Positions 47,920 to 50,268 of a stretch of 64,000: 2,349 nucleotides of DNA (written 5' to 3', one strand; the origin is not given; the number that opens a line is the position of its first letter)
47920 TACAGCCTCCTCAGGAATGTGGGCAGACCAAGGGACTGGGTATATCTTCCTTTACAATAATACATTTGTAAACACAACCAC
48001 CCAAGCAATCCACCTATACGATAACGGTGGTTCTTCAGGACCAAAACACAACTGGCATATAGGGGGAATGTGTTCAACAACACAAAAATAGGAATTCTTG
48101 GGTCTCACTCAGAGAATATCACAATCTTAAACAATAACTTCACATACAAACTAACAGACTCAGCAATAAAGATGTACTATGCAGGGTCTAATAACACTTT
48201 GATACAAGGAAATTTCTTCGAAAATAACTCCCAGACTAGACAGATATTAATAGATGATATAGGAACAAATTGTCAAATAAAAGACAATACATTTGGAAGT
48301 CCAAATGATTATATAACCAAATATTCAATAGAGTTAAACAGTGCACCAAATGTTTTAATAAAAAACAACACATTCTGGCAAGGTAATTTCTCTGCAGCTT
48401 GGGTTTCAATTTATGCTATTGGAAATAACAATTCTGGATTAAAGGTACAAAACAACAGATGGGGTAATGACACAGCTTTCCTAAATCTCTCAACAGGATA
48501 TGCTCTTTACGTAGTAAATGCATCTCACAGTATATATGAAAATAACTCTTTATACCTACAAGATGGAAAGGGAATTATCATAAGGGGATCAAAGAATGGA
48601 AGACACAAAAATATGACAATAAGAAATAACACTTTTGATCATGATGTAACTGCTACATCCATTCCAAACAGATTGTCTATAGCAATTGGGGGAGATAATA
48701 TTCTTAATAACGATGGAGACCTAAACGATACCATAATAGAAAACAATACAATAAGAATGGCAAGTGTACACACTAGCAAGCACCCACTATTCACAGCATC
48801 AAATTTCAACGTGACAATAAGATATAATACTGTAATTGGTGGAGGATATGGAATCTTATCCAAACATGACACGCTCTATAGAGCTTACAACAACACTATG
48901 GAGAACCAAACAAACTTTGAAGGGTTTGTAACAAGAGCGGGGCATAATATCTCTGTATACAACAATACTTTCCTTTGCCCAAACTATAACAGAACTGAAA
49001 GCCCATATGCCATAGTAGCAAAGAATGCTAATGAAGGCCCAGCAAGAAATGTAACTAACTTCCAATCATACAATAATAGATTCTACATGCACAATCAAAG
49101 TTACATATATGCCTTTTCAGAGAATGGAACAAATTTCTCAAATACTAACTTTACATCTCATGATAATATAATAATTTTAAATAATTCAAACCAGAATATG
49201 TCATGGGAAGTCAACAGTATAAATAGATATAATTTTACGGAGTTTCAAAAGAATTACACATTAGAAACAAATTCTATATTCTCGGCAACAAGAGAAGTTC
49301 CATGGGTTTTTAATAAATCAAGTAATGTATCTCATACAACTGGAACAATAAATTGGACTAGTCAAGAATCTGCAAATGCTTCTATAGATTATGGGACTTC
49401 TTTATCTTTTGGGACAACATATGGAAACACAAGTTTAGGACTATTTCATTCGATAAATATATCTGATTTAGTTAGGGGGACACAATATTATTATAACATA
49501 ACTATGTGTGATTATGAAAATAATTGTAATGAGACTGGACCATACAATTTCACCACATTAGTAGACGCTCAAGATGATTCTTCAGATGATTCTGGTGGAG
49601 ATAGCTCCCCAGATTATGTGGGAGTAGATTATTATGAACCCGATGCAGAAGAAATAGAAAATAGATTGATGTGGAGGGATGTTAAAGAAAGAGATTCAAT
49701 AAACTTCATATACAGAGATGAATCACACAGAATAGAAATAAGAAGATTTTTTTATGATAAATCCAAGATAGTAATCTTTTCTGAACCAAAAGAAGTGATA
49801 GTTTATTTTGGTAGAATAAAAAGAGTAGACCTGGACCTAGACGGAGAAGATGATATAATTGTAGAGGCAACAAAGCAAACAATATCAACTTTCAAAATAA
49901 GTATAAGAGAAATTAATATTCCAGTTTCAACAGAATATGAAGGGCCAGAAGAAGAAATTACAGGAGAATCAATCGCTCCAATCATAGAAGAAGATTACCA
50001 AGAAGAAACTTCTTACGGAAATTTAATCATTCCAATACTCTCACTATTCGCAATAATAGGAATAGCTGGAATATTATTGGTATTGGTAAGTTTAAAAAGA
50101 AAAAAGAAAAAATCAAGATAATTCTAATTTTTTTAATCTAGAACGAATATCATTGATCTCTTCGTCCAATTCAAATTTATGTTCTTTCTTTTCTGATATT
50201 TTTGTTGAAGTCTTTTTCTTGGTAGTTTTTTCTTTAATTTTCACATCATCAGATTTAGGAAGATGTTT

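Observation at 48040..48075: Beta-helix surface protein split by a -1 frameshift in a G5 homopolymer: phase variation or assembly error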

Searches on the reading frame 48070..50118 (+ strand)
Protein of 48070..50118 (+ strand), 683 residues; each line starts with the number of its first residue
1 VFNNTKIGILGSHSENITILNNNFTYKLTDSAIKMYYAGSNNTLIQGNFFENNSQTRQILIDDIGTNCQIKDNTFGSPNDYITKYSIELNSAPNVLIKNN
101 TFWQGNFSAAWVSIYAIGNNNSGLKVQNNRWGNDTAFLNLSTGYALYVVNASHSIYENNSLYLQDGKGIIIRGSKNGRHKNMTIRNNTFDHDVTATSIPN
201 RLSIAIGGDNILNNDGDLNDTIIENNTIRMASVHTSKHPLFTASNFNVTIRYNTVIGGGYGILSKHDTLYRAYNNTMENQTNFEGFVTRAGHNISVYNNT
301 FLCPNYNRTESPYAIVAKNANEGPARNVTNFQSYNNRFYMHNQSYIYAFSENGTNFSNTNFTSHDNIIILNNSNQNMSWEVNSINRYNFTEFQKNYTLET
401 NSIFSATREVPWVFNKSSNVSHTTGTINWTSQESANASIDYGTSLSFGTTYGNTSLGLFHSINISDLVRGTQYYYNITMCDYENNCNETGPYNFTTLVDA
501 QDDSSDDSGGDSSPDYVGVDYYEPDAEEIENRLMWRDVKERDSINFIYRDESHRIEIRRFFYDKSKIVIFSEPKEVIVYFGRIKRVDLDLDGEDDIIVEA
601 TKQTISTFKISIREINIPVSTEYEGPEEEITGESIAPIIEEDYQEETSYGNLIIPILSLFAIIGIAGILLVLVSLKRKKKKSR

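Call 5: search_protein_families(library=pfam, proteins=[window:48070-50118:+], max_evalue=0.1)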
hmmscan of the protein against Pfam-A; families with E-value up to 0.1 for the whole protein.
window:48070-50118:+ (683 aa): 3 families
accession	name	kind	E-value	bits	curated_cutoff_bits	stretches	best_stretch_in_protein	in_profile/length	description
PF13229.12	Beta_helix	-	1.7e-06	28.2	25.9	2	3-129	43-156/158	Right handed beta helix region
PF16656.11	Pur_ac_phosph_N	-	0.00019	22.4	30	1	421-496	11-93/93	Purple acid Phosphatase, N-terminal domain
PF05048.19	NosD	-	0.0017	18.3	23.6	2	3-192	35-173/212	Periplasmic copper-binding protein (NosD)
